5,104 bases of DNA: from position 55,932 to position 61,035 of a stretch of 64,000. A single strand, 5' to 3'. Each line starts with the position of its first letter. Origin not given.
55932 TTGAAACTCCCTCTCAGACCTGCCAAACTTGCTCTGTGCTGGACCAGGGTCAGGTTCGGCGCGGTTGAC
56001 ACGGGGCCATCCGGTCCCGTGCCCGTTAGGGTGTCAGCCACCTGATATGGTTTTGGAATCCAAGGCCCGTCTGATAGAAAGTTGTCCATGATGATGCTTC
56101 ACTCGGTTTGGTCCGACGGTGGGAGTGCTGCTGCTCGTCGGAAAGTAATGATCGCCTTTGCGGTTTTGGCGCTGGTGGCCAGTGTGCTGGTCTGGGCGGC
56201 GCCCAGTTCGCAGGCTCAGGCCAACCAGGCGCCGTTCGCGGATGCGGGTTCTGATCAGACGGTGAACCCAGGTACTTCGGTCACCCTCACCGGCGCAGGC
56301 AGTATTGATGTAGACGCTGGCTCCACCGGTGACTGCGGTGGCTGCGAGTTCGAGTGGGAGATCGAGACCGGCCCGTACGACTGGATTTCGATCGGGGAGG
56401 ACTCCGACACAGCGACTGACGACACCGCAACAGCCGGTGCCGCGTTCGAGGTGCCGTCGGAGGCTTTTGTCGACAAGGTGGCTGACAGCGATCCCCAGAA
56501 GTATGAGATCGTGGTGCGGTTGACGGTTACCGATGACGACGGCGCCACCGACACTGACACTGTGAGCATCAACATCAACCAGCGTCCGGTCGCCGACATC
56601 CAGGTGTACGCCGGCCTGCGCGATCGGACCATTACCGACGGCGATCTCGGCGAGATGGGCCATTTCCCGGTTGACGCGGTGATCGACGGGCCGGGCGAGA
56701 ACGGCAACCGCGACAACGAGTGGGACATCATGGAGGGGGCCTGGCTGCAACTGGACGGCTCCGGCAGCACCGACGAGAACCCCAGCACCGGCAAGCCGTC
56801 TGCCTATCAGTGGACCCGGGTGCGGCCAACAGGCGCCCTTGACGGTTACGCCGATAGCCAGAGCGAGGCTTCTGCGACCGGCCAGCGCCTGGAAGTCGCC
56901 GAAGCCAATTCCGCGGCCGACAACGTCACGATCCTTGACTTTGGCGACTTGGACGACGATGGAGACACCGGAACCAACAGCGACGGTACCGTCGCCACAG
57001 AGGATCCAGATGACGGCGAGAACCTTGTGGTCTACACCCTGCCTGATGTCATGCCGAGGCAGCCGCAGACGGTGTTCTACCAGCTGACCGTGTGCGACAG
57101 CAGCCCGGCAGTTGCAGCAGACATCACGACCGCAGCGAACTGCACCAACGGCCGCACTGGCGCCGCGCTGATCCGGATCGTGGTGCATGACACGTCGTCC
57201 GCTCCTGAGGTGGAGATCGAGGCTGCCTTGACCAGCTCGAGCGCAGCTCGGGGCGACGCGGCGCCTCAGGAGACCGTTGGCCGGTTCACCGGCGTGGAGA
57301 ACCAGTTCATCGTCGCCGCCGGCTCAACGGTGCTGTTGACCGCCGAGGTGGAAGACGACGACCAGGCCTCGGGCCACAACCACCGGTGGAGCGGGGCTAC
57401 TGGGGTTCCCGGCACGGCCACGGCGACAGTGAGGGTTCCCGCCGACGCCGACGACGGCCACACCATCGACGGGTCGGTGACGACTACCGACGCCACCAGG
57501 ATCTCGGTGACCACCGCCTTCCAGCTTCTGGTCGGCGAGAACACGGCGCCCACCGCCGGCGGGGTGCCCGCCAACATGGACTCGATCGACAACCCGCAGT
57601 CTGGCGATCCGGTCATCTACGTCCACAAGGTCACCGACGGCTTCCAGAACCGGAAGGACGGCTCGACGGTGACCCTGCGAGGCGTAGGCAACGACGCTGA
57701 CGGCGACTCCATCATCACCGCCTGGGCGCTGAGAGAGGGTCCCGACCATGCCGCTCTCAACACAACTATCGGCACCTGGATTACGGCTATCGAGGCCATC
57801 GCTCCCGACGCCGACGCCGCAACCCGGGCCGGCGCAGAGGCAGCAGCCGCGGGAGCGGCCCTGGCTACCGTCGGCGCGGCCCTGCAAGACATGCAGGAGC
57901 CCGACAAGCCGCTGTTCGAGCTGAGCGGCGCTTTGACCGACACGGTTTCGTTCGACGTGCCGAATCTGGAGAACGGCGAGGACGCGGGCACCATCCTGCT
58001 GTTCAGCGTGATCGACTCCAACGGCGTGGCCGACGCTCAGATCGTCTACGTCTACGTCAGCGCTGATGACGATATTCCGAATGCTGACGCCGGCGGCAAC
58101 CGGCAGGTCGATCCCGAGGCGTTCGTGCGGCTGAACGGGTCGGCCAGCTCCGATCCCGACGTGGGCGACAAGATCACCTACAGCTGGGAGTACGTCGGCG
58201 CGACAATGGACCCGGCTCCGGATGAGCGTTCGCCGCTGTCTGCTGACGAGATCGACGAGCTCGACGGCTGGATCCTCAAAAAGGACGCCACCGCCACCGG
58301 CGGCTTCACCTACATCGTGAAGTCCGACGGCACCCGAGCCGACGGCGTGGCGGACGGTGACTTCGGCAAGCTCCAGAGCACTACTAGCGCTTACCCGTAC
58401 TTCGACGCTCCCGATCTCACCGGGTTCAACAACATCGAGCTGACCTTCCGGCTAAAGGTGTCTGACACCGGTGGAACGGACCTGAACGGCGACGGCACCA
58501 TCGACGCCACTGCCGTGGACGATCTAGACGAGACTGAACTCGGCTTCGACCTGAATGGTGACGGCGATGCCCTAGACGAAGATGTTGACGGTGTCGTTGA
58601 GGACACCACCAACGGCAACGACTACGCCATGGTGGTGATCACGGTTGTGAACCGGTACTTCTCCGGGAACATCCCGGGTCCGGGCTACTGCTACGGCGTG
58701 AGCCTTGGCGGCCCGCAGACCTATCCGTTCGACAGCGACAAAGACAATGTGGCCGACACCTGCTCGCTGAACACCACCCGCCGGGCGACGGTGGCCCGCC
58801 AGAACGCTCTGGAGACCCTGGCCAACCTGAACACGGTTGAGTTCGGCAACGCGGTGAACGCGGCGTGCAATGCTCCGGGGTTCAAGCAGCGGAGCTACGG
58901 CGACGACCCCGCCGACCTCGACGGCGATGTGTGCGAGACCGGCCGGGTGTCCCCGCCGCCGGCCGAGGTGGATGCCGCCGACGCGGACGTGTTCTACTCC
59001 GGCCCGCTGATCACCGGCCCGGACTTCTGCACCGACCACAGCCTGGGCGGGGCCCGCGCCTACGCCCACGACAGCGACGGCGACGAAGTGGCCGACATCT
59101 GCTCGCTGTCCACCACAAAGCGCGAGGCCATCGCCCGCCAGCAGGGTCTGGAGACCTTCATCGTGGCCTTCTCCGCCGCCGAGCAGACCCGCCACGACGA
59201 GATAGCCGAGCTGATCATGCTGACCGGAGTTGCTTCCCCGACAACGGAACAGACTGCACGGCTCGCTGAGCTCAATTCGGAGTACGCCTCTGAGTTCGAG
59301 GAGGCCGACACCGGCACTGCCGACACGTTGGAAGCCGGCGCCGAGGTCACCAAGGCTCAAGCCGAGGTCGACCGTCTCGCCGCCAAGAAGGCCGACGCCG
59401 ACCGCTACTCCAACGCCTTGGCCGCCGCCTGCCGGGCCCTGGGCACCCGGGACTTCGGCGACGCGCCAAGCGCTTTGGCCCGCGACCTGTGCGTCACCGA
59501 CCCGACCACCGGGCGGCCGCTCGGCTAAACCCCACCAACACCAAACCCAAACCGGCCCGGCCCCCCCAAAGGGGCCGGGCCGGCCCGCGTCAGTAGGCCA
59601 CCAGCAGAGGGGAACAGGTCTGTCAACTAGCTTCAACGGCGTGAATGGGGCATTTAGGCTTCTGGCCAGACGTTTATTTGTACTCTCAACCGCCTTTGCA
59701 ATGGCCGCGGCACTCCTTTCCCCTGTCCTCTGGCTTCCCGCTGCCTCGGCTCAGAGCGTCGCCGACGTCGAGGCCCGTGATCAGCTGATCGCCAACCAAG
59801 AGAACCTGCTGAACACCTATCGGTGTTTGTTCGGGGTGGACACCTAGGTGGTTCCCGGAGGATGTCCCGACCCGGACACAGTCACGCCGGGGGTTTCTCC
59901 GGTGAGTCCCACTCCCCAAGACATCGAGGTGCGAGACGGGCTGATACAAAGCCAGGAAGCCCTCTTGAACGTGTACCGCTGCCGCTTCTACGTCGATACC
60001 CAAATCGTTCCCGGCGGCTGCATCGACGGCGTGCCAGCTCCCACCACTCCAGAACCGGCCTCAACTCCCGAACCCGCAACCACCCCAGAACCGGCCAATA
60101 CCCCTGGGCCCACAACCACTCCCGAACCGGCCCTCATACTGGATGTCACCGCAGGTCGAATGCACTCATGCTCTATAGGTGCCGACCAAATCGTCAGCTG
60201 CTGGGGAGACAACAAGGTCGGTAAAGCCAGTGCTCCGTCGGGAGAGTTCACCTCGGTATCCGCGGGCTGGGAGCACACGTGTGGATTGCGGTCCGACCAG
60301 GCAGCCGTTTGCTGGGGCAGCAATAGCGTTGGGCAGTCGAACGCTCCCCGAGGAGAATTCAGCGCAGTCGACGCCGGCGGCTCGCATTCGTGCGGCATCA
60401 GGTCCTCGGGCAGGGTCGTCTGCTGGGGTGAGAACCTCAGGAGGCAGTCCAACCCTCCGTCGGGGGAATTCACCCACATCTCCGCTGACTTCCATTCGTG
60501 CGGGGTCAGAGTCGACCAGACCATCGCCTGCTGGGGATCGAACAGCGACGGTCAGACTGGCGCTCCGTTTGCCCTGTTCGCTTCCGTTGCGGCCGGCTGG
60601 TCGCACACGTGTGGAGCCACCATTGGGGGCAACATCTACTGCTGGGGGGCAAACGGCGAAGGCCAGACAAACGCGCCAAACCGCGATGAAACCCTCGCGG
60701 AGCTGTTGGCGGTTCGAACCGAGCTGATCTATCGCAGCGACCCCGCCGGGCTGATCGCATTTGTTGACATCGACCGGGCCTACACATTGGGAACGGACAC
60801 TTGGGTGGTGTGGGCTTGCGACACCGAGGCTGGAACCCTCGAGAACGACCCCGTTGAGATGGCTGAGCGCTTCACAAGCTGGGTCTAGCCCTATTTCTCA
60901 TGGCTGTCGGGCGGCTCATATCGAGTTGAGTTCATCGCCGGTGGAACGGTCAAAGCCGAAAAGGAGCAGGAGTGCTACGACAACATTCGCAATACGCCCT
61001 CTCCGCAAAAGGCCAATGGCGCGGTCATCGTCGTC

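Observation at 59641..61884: One continuous 748-codon frame (signal peptide, RCC1 propeller, metzincin-like protease) interrupted only by two in-frame TAG codons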

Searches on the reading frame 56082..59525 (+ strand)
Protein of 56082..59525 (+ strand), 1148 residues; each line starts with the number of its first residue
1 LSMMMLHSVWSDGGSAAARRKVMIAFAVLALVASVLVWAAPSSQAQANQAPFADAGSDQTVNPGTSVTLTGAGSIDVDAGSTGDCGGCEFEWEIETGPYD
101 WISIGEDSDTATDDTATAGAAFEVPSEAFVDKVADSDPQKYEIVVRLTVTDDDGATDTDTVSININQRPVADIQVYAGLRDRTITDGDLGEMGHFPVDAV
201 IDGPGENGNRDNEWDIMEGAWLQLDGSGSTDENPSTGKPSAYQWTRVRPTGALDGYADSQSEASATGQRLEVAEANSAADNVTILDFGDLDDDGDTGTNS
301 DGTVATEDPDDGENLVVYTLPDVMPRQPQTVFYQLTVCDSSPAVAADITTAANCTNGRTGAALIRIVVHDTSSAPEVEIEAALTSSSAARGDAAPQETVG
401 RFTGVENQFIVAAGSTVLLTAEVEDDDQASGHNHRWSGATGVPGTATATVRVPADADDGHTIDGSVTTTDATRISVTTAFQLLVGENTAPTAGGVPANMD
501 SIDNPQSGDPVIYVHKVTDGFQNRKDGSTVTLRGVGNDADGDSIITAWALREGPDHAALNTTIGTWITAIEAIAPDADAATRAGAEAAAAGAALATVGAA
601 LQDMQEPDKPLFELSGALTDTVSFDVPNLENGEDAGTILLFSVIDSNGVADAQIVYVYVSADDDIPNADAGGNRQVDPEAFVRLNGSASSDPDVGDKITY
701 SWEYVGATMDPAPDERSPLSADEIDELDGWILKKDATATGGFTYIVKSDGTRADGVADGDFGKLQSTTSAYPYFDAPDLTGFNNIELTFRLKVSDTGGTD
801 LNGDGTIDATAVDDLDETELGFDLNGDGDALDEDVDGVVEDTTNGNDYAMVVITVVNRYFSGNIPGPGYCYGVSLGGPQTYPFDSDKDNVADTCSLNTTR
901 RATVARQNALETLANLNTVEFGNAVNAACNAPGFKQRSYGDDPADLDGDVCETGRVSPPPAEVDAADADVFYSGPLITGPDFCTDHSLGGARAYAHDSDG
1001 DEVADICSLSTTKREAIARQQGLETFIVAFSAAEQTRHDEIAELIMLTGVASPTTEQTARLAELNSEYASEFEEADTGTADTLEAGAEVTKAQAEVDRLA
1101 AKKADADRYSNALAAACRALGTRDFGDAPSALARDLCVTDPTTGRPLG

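Call 21: search_protein_families(library=pfam, proteins=[window:56082-59525:+], max_evalue=0.01)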
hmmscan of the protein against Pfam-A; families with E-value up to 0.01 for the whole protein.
window:56082-59525:+ (1148 aa): 3 families
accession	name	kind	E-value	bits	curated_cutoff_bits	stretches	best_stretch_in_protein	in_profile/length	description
PF22352.2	K319L-like_PKD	-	1.6e-17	63.7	27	1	55-165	1-84/84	K319L-like, PKD domain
PF18911.6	PKD_4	-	9.3e-08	32.5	27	0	665-704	3-41/85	PKD domain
PF02010.21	REJ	-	0.00037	19.6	25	0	647-708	67-132/452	REJ domain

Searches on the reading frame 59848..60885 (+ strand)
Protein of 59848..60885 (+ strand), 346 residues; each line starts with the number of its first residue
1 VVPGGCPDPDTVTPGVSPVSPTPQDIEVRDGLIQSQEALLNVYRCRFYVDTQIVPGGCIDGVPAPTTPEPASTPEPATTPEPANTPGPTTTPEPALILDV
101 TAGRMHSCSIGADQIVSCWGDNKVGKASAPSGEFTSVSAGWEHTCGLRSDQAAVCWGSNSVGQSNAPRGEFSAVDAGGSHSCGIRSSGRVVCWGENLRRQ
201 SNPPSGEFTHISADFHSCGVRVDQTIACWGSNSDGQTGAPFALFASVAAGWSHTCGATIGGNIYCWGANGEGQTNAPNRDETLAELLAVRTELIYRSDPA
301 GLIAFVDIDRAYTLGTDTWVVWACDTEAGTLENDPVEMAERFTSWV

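Call 5: search_protein_families(library=pfam, proteins=[window:59848-60885:+], max_evalue=0.1)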
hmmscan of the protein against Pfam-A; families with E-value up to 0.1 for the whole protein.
window:59848-60885:+ (346 aa): 4 families
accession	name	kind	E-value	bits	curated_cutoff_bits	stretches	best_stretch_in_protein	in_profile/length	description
PF13540.12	RCC1_2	-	3.4e-37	125.7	22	5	135-163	2-30/30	Regulator of chromosome condensation (RCC1) repeat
PF25390.1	WD40_RLD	-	3.6e-20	73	150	2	95-273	31-277/363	RCC1-like domain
PF25384.1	Alsin_RLD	-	0.046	13.5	100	0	245-273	278-306/405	Alsin RCC1-like domain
PF16635.10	APC_u14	-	0.096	13.6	29.7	0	16-51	28-63/94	Unstructured region on APC between SAMP and APC_crr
